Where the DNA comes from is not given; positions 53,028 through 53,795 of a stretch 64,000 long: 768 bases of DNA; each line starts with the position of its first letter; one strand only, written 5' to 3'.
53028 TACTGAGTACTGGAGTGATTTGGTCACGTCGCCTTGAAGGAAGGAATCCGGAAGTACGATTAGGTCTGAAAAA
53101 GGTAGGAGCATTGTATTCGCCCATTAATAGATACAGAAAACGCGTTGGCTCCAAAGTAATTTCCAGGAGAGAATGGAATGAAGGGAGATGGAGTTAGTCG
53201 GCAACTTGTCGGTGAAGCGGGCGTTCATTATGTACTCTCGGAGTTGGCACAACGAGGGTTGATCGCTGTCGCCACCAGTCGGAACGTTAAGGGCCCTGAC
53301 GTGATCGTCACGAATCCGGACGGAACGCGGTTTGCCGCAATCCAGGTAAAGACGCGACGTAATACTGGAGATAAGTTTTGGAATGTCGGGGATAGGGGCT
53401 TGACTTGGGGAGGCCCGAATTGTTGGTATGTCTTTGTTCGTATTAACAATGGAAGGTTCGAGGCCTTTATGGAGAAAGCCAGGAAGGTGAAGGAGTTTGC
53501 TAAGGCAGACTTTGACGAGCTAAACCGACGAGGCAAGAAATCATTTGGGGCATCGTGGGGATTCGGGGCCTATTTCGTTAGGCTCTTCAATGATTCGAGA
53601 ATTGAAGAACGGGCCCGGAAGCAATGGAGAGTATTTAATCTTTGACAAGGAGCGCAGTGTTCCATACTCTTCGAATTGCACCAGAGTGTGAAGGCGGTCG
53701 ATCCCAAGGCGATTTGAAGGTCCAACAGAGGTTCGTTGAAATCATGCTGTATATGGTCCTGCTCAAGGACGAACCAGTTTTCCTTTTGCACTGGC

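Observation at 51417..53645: Compact SIR2-like protein followed by a small PD-(D/E)xK-like protein (plus an upstream membrane protein): possible unclassified NADase-nuclease defence pair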

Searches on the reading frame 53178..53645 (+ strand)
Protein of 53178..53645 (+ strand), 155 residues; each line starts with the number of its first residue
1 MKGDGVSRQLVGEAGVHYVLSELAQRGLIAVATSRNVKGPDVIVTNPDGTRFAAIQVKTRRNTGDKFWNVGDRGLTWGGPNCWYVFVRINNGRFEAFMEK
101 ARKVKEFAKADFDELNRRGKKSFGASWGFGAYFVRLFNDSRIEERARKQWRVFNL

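Call 3: search_protein_families(library=pfam, proteins=[window:53178-53645:+], max_evalue=1)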
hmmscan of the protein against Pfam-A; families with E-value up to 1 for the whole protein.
window:53178-53645:+ (155 aa): 0 families

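Call 4: search_protein_families(library=padloc, proteins=[window:53178-53645:+], max_evalue=1)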
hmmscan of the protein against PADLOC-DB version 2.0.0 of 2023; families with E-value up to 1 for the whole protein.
window:53178-53645:+ (155 aa): 0 families

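Call 5: search_protein_families(library=ncbifam, proteins=[window:53178-53645:+], max_evalue=1)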
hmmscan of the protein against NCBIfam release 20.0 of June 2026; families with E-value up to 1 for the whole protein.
window:53178-53645:+ (155 aa): 0 families

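Call 8: find_homologous_proteins(query=window:53178-53645:+)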
Query window:53178-53645:+ (155 aa): 16 proteins with E <= 0.001 among 65 candidates.
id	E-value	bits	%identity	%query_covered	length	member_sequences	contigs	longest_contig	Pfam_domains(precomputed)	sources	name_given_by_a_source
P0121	8.7e-100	349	100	100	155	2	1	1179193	-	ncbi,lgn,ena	-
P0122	1.9e-87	309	88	100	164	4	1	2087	-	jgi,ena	-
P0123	3.0e-75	270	75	100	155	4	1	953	-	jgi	jgi:hypothetical protein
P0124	2.0e-74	267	77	100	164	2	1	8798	-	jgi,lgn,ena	-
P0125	2.1e-72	260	74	100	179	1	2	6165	-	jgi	jgi:hypothetical protein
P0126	7.7e-71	255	73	99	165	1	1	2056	-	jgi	jgi:hypothetical protein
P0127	3.6e-70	253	72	97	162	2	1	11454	-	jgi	jgi:hypothetical protein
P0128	1.7e-69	251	74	100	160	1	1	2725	-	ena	-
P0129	4.0e-69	250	75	97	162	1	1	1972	-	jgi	jgi:hypothetical protein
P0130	1.2e-68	248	72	100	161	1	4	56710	-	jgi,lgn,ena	-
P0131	3.3e-65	237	70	95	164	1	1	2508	-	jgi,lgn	jgi:hypothetical protein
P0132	2.3e-62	228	68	94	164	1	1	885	-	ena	-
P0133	9.8e-58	213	66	100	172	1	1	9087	-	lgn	-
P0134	2.2e-55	205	63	100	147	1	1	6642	-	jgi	jgi:hypothetical protein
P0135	7.4e-55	203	64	100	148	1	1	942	-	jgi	jgi:hypothetical protein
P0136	8.4e-52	193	62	100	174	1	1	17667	-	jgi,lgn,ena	-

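Call 12: find_encoding_contigs(protein=P0130, flank=6000, max_places=3)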
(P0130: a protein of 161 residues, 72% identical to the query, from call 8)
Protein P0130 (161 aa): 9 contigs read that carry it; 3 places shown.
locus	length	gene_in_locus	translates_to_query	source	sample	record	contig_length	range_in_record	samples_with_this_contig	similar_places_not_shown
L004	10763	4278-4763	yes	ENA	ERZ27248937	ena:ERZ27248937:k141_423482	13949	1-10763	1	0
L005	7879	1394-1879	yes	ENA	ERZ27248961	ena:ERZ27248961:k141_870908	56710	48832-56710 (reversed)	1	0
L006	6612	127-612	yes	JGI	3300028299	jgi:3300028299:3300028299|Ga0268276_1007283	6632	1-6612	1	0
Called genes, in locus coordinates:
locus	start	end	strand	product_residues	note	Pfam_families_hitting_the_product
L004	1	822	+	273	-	?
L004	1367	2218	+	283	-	-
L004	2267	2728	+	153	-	PF01582:TIR (weak), PF10137:CAP12-PCTIR_TIR (weak), PF13676:TIR_2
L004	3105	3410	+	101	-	-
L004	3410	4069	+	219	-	PF00589:Phage_integrase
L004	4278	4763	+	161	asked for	-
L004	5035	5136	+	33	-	-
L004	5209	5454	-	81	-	-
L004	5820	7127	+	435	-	PF25292:Beta-prop_CGLA (faint), PF13517:FG-GAP_3 (faint)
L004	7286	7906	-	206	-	-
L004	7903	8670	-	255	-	PF08843:AbiEii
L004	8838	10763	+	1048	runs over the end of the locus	PF13176:TPR_7 (faint), PF00069:Pkinase, PF01636:APH (faint), PF07714:PK_Tyr_Ser-Thr, PF03109:ABC1 (weak), PF00515:TPR_1 (faint), PF07719:TPR_2 (faint), PF13174:TPR_6 (faint), +9 more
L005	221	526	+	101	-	-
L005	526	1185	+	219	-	PF00589:Phage_integrase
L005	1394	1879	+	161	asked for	-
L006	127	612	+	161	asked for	-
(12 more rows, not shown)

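Call 13: find_encoding_contigs(protein=P0136, flank=6000, max_places=2)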
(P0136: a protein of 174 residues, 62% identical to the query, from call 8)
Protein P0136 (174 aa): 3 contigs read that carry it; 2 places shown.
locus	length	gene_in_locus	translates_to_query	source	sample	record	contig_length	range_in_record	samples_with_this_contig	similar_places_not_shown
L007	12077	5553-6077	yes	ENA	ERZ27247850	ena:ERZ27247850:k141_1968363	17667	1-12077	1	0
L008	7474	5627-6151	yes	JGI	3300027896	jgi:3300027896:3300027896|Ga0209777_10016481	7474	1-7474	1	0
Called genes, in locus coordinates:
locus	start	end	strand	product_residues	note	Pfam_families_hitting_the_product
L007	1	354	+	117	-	?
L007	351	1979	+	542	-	PF00884:Sulfatase, PF01663:Phosphodiest (faint), PF16347:SGSH_C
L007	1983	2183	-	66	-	-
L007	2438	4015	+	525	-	PF00450:Peptidase_S10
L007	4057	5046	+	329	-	-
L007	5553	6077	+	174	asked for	-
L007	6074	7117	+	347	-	PF00089:Trypsin, PF13365:Trypsin_2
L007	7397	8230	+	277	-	PF10881:DUF2726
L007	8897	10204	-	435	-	-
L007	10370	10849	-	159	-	-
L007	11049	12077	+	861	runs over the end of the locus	PF00226:DnaJ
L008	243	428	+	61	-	-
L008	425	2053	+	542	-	PF00884:Sulfatase, PF01663:Phosphodiest (faint), PF16347:SGSH_C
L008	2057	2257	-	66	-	-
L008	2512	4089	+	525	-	PF00450:Peptidase_S10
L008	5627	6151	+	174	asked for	-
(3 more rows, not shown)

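Call 14: find_encoding_contigs(protein=P0127, flank=6000, max_places=2)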
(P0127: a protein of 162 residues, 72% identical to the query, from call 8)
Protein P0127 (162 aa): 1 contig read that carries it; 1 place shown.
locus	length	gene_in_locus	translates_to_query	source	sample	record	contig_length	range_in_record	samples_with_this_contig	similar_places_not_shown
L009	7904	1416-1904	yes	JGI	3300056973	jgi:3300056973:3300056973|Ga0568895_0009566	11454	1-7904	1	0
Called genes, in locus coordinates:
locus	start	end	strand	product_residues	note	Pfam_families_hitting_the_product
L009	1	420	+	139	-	?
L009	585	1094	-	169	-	PF12680:SnoaL_2 (weak), PF14534:DUF4440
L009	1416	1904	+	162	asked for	-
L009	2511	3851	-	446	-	PF01527:HTH_Tnp_1 (faint), PF07676:PD40 (faint)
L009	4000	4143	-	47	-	PF13683:rve_3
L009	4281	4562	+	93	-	-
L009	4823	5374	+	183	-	-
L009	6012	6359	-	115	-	-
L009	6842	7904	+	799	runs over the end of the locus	PF12704:MacB_PCD, PF02687:FtsX, PF12704:MacB_PCD, PF02687:FtsX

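Call 15: find_encoding_contigs(protein=P0124, flank=6000, max_places=2)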
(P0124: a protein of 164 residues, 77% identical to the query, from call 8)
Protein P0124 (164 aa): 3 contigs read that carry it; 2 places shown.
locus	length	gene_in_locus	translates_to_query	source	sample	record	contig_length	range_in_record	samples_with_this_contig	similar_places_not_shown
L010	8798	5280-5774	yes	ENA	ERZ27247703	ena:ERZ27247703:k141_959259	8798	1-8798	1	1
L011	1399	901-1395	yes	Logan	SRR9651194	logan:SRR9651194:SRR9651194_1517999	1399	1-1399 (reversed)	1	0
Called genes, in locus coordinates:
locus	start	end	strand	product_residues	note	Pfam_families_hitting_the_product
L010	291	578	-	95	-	-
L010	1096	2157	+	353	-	-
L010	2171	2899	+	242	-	-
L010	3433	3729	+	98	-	-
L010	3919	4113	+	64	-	-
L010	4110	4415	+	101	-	-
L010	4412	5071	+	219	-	PF00589:Phage_integrase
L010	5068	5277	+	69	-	-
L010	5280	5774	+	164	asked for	-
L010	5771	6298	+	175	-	-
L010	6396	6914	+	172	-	-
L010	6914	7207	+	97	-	-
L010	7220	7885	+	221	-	PF03420:Peptidase_S77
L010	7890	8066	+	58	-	-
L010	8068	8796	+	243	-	?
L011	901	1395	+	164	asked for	-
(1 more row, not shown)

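Call 24: search_solved_structures(query=A1, max_evalue=10, show_alignments=2)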
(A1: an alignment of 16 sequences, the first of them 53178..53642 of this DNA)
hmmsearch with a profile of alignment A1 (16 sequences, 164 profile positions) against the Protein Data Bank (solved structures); distinct sequences matched with E-value up to 10: 1.
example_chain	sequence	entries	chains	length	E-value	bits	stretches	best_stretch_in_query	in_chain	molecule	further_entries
2ra9_A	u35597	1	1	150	1.6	11.9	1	44-88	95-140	Uncharacterized protein DUF1285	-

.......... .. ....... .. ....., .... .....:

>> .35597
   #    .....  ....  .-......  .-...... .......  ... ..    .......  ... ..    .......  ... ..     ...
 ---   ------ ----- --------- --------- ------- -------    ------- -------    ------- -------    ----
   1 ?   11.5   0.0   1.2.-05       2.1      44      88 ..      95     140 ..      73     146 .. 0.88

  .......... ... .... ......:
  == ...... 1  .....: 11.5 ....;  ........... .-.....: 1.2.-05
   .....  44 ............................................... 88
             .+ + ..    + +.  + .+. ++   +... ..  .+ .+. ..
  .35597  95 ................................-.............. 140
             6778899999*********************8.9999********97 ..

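Call 32: predict_structure(alignment_id=A1)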
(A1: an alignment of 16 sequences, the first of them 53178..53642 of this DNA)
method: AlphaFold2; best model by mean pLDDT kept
length: 155 residues; sequences in the alignment: 16
mean_pLDDT: 74.3   pTM: 0.75
mean pLDDT of the five models: 74.3, 68.5, 65.2, 64.2, 54.2
residues with pLDDT >= 90: 24; 70-90: 83; 50-70: 26; < 50: 22
segments of 3 or more residues with pLDDT < 50: 1-3, 64-75, 123-128
pLDDT, mean of each block of 10 residues (from residue 1): 62 87 93 71 91 85 44 50 84 85 77 70 50 77 88 81
secondary structure, 60 per line:
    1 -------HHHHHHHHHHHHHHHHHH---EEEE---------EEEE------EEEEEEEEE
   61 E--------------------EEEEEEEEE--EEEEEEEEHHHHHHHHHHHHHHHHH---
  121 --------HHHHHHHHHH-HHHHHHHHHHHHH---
elements in order: H8-25 E29-32 E42-45 E52-61 E82-90 E93-100 H101-117 H129-138 H140-152

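Call 37: fold_search(model_id=the predicted structure, library=pdb)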
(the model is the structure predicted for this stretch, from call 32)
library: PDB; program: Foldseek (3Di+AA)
matches with E <= 10: 420; with E <= 0.001: 4
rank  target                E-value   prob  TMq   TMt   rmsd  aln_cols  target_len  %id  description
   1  9jt2_B                4.5e-04  1.00  0.42  0.18   6.9       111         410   20  substrate-bound NbaSPARDA complexes (released 2025-04-02)
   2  9vx6_T                8.7e-04  1.00  0.45  0.19   7.6       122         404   21  Helical structure of gRNA-tDNA SPARDA complex (released 2026-01-14)
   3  9jsz_J                9.3e-04  1.00  0.43  0.19   6.8       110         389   19  active NbaSPARDA complexes (released 2025-04-02)
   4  9jsz_B                1.0e-03  1.00  0.45  0.19   5.8       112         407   21  active NbaSPARDA complexes (released 2025-04-02)
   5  9qcc_Y                1.2e-03  1.00  0.41  0.18   7.6       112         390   16  Activated XauSPARDA filament assembly with bound dsDNA substrate (released 2025-12-17)
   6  9qcc_M                1.6e-03  1.00  0.41  0.18   8.2       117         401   15  Activated XauSPARDA filament assembly with bound dsDNA substrate (released 2025-12-17)
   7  9jt2_F                1.8e-03  1.00  0.43  0.18   7.8       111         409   20  substrate-bound NbaSPARDA complexes (released 2025-04-02)
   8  9qcc_Q                3.2e-03  1.00  0.44  0.17   7.4       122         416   16  Activated XauSPARDA filament assembly with bound dsDNA substrate (released 2025-12-17)
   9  9vx6_X                4.2e-03  1.00  0.43  0.19   6.6       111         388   22  Helical structure of gRNA-tDNA SPARDA complex (released 2026-01-14)
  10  2eo0_A                4.8e-03  0.97  0.34  0.39  12.8       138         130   13  Crystal Structure of Holliday Junction Resolvase ST1444 (released 2007-10-02)
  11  9qcc_E                7.5e-03  0.98  0.38  0.16   8.9       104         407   16  Activated XauSPARDA filament assembly with bound dsDNA substrate (released 2025-12-17)
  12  9vx6_P                1.1e-02  1.00  0.44  0.19   7.0       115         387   21  Helical structure of gRNA-tDNA SPARDA complex (released 2026-01-14)
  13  1gef_B                1.2e-02  0.98  0.37  0.48   6.2       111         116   22  Crystal structure of the archaeal holliday junction resolvase HJC (released 2001-03-21)
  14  1rv5_B                1.2e-02  0.97  0.36  0.27   6.4       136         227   14  COMPLEX OF ECORV ENDONUCLEASE WITH D(AAAGAT)/D(ATCTT) (released 1998-11-11)
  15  1az4_B                1.3e-02  0.98  0.43  0.33   5.9       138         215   11  ECORV ENDONUCLEASE, UNLIGANDED, FORM B, T93A MUTANT (released 1998-05-27)
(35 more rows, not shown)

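Call 38: search_protein_representatives(alignment_id=A1)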
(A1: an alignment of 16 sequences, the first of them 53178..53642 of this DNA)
Query: 16 sequences, 164 profile positions. Proteins with E-value up to 0.001 (for the whole library): 1201; up to 1e-10: 175; up to 1e-30: 1. The best 150 are listed.
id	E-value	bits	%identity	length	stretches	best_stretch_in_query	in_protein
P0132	7.3e-84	296.0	-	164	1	4-163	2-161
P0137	2.4e-30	121.9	-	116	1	4-113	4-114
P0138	2.9e-27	111.9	-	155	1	6-128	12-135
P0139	3.7e-27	111.6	-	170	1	6-121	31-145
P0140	6.6e-24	101.0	-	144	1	4-123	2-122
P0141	8.4e-24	100.7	-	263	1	2-160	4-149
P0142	8.9e-24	100.6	-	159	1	5-155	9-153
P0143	1.3e-23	100.0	-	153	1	6-107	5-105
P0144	3.5e-23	98.6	-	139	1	6-112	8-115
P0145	4.0e-23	98.5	-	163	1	4-152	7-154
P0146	4.7e-23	98.2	-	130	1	25-157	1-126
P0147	2.0e-22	96.2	-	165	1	5-127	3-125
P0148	7.3e-22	94.4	-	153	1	1-116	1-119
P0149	9.5e-22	94.0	-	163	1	5-127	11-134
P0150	2.7e-21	92.5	-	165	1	2-126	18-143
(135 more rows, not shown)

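Call 40: search_protein_families(library=pfam, alignment_id=A3, max_evalue=0.01)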
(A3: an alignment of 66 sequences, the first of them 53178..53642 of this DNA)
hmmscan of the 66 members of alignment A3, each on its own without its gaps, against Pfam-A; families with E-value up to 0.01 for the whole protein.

A. member 1, window:53178-53642:+ (155 aa): 0 families

B. families by the number of members that match (of 66 scanned): 5 families
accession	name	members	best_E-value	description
PF11645.14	PDDEXK_5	2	0.00023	PD-(D/E)XK endonuclease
PF24963.1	DUF7768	1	4e-35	Domain of unknown function (DUF7768)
PF04471.18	Mrr_cat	1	0.002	Restriction endonuclease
PF24489.1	Ig_J_second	1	0.0064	Tip attachment protein J second Ig-like domain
PF13020.12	NOV_C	1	0.0096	Protein NO VEIN, C-terminal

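Call 41: search_solved_structures(query=A3, max_evalue=1, show_alignments=2)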
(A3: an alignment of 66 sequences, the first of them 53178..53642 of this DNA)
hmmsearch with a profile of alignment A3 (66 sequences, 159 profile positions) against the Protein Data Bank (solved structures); distinct sequences matched with E-value up to 1: 1.
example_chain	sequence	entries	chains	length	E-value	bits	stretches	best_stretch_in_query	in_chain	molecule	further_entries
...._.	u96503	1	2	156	0.98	12.8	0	7-32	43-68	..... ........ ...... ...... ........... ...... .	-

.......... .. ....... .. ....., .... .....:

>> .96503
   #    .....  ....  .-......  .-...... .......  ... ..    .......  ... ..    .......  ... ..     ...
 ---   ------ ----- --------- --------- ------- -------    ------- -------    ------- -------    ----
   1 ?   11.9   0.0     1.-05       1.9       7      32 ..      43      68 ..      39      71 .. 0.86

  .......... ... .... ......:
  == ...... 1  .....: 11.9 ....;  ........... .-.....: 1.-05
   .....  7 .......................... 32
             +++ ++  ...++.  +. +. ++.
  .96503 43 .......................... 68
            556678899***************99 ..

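Call 47: search_protein_families(library=phrogs, proteins=[window:53178-53645:+], max_evalue=0.01)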
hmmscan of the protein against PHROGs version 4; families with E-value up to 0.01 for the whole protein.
window:53178-53645:+ (155 aa): 1 family
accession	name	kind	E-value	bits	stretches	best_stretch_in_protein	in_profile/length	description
phrog_29029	-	unknown function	0.0028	18.6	1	7-91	8-91/147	-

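Call 62: find_related_loci(query=A1, collection=metagenome_contigs, flank=8000)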
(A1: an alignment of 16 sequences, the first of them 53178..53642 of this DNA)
Query A1 (155 aa) in metagenome_contigs; peptide patterns used: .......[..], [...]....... (x = any residue, [..] = any of these).
242 stretches matched a pattern; 8 encode a relative of the query (tblastn E <= 1e-3); 8 distinct loci.
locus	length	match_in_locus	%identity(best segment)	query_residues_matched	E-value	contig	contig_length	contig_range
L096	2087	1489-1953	88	1-155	2e-95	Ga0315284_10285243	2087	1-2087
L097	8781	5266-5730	77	1-155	4e-79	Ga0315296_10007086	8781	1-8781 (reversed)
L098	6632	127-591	72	1-155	1e-73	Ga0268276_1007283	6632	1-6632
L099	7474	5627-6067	62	1-155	2e-58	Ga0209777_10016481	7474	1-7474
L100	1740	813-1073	38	11-91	1e-11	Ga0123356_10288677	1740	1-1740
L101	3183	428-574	49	11-59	3e-11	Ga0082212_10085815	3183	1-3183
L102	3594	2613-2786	41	6-61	6e-6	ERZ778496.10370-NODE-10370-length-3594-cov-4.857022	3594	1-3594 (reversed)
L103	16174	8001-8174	39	6-61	2e-5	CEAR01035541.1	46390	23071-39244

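Call 80: find_related_loci(query=A1, collection=viral_contigs, flank=6000)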
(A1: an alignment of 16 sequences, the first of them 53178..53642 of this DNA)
Query A1 (155 aa) in viral_contigs; peptide patterns used: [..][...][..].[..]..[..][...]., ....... (x = any residue, [..] = any of these).
26 stretches matched a pattern, but none encodes a relative of the query by tblastn (E <= 1e-3).

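Call 82: search_protein_families(library=phrogs, proteins=[L010:1096-2157:+, L010:2171-2899:+, L010:4110-4415:+, L010:4412-5071:+, L010:5068-5277:+, L010:5771-6298:+, L010:6396-6914:+, L010:6914-7207:+, L010:7220-7885:+, L010:8068-8796:+], max_evalue=0.001)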
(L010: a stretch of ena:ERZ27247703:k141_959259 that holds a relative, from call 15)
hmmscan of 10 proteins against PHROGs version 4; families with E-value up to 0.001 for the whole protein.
L010:1096-2157:+ (353 aa): 0 families

L010:2171-2899:+ (242 aa): 0 families

L010:4110-4415:+ (101 aa): 0 families

L010:4412-5071:+ (219 aa): 3 families
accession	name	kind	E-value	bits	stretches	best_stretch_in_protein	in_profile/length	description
phrog_216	-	integration and excision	2.9e-24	86.7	1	13-199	51-224/301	integrase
phrog_1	-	integration and excision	3.3e-24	87.1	1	14-206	267-442/611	integrase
phrog_7685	-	integration and excision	4.6e-05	24.1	1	114-196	139-220/240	integrase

L010:5068-5277:+ (69 aa): 1 family
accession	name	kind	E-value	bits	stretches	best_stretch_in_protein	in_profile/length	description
phrog_127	-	transcription regulation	0.00023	21.9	0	4-25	180-201/253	anti-termination protein Q-like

L010:5771-6298:+ (175 aa): 0 families

L010:6396-6914:+ (172 aa): 0 families

L010:6914-7207:+ (97 aa): 0 families

L010:7220-7885:+ (221 aa): 3 families
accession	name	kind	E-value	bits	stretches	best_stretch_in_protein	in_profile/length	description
phrog_207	-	head and packaging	2.2e-28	100.5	1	13-149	31-175/519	head maturation protease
phrog_22848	-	unknown function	5.6e-06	25.7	1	23-131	155-272/991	-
phrog_1801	-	tail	2.2e-05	24.8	1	82-193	93-198/339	tail fiber protein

L010:8068-8796:+ (243 aa): 2 families
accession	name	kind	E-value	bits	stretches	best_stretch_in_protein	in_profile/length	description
phrog_18179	-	head and packaging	2.6e-08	34.5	1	28-77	203-253/482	virion structural protein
phrog_11660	-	tail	2.5e-06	26.4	1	26-69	161-206/1412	tail protein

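Call 88: search_protein_families(library=pfam, proteins=[L105:5277-6449:+, L105:6462-7058:+, L105:3349-3816:-, L105:4108-4569:+, L105:2517-3251:+, L107:3988-4833:+, L107:4906-5256:+, L108:3580-4068:-, L108:2058-2657:+, L107:6599-7702:+], max_evalue=0.01)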
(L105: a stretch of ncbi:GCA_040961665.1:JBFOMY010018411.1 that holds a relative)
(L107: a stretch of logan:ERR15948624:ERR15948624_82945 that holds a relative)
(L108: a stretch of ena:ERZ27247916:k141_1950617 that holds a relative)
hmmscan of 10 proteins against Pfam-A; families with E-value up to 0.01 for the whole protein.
L105:5277-6449:+ (390 aa): 0 families

L105:6462-7058:+ (199 aa): 0 families

L105:3349-3816:- (155 aa): 1 family
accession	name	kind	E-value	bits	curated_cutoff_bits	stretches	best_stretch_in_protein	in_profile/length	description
PF18920.5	DUF5671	-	0.0057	17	28.4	1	52-136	13-93/132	Domain of unknown function (DUF5671)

L105:4108-4569:+ (153 aa): 0 families

L105:2517-3251:+ (244 aa): 1 family
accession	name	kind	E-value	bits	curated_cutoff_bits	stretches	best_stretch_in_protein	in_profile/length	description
PF01027.25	Bax1-I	-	0.0058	16.9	34.1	1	37-90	127-178/207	Inhibitor of apoptosis-promoting Bax1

L107:3988-4833:+ (281 aa): 0 families

L107:4906-5256:+ (116 aa): 1 family
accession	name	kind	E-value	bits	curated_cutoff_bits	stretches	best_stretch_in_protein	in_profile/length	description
PF17402.7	DUF5408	-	0.006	16.9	25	1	81-110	4-32/63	Family of unknown function (DUF5408)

L108:3580-4068:- (162 aa): 0 families

L108:2058-2657:+ (199 aa): 1 family
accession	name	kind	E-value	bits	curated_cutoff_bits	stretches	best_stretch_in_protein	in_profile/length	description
PF16454.10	PI3K_P85_iSH2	-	0.0068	16.5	31.5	0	110-193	46-103/161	Phosphatidylinositol 3-kinase regulatory subunit P85 inter-SH2 domain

L107:6599-7702:+ (367 aa): 1 family
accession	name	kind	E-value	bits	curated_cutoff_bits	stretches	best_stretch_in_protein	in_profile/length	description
PF00501.34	AMP-binding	-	6.7e-05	22.3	29.9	1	198-314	254-371/384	AMP-binding enzyme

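Call 89: search_protein_families(library=padloc, proteins=[L105:5277-6449:+, L105:6462-7058:+, L105:3349-3816:-, L105:4108-4569:+, L105:2517-3251:+, L107:3988-4833:+, L107:4906-5256:+, L108:3580-4068:-, L108:2058-2657:+, L107:6599-7702:+], max_evalue=0.01)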
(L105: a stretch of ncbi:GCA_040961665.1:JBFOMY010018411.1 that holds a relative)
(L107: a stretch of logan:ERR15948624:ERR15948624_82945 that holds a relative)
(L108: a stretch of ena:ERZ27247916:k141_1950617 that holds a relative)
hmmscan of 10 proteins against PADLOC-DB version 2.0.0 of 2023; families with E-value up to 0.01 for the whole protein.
L105:5277-6449:+ (390 aa): 0 families

L105:6462-7058:+ (199 aa): 0 families

L105:3349-3816:- (155 aa): 0 families

L105:4108-4569:+ (153 aa): 0 families

L105:2517-3251:+ (244 aa): 0 families

L107:3988-4833:+ (281 aa): 0 families

L107:4906-5256:+ (116 aa): 0 families

L108:3580-4068:- (162 aa): 0 families

L108:2058-2657:+ (199 aa): 0 families

L107:6599-7702:+ (367 aa): 0 families

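Call 93: search_dna_similar(query=window:53178-53642:+, collection=phages, mode=protein, max_rows=10, max_evalue=0.001)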
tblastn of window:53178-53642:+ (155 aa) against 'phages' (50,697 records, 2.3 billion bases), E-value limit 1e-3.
No match.
